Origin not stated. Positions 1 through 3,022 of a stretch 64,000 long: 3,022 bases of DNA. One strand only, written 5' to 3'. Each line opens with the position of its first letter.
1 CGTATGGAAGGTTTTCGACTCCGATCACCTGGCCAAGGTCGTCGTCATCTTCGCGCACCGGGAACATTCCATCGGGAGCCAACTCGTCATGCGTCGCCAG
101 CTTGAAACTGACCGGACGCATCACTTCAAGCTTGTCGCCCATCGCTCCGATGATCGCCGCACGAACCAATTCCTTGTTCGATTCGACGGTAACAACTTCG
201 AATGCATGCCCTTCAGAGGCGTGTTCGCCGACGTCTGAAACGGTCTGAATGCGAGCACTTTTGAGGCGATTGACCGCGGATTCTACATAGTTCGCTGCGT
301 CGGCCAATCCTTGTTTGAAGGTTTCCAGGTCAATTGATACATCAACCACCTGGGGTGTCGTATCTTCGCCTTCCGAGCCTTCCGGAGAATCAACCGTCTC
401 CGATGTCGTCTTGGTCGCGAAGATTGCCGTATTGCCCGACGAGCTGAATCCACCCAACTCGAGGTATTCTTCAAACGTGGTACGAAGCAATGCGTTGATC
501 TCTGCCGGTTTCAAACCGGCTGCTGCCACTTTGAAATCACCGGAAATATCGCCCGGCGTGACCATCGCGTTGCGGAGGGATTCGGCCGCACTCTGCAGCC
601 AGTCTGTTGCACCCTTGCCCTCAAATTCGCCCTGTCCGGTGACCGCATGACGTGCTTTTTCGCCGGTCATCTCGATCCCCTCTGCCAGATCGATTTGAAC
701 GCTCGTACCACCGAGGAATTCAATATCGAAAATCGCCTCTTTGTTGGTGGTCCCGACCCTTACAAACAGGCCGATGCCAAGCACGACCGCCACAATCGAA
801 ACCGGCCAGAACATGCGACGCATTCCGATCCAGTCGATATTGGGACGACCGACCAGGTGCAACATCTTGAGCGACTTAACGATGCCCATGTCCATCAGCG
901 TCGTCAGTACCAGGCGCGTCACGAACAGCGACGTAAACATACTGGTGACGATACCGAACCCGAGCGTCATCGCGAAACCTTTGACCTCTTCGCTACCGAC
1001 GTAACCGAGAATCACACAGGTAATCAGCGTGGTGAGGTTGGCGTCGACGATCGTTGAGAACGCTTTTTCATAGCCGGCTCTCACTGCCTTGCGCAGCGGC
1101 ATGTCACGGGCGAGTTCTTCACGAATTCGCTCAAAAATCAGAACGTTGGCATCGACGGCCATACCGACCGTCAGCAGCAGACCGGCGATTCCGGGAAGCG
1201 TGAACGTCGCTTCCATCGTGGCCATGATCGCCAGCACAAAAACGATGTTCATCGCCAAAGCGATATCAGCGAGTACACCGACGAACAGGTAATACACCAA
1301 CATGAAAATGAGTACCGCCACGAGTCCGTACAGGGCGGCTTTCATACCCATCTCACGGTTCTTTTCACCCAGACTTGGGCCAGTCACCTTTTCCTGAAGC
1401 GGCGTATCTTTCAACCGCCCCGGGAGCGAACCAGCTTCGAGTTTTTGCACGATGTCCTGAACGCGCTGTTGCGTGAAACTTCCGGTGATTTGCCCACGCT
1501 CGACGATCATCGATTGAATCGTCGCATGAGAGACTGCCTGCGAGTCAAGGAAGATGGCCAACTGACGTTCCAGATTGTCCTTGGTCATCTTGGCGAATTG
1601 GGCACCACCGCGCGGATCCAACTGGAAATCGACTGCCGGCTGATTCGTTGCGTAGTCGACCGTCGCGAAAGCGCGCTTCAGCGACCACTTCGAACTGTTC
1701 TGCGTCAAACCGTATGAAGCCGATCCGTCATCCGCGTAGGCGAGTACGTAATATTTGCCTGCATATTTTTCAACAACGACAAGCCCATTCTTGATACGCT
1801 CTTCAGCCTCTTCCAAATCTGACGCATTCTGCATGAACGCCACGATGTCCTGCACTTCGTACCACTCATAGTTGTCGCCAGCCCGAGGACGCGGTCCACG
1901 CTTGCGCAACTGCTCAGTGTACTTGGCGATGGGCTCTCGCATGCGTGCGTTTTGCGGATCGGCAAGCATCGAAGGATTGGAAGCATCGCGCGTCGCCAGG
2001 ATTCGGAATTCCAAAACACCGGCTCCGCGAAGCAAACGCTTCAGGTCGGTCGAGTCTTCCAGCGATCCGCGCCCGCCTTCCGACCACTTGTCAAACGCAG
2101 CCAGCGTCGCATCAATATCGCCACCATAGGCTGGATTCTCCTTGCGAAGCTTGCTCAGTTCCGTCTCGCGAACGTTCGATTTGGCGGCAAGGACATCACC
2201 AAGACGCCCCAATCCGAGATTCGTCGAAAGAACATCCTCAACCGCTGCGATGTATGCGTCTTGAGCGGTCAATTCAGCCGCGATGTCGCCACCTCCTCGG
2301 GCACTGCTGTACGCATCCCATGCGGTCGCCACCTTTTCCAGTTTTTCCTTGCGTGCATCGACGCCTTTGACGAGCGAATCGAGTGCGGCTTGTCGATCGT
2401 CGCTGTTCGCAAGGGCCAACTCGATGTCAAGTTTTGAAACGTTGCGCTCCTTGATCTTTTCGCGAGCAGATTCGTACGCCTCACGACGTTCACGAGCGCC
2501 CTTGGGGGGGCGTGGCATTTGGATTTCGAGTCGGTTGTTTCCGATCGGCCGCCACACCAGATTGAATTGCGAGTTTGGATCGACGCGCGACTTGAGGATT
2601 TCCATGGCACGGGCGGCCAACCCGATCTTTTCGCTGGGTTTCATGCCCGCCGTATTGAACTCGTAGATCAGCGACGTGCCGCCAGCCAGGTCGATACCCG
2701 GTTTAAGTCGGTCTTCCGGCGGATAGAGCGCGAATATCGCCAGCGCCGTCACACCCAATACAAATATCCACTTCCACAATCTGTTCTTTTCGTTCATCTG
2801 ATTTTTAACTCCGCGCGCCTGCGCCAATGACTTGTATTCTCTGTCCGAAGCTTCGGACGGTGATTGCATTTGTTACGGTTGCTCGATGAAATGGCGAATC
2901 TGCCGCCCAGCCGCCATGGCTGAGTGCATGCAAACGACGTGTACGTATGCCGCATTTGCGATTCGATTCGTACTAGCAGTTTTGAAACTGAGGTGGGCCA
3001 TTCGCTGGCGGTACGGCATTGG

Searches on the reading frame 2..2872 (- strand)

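Call 31: search_protein_families(library=pfam, proteins=[window:2-2872:-], max_evalue=0.0001)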
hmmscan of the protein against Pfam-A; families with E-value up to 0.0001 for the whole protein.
window:2-2872:- (957 aa): 3 families
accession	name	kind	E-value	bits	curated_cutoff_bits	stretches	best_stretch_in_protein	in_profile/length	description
PF22599.2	SecDF_P1_head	-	4.6e-23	81.7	27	1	397-484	25-113/114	SecDF, P1 head subdomain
PF02355.23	SecD_SecF_C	-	5.1e-21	75.4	20.5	1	493-659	17-186/189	Protein export membrane protein SecD/SecF, C-terminal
PF03176.21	MMPL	-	2.4e-09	37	20.5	1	469-659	105-302/333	MMPL family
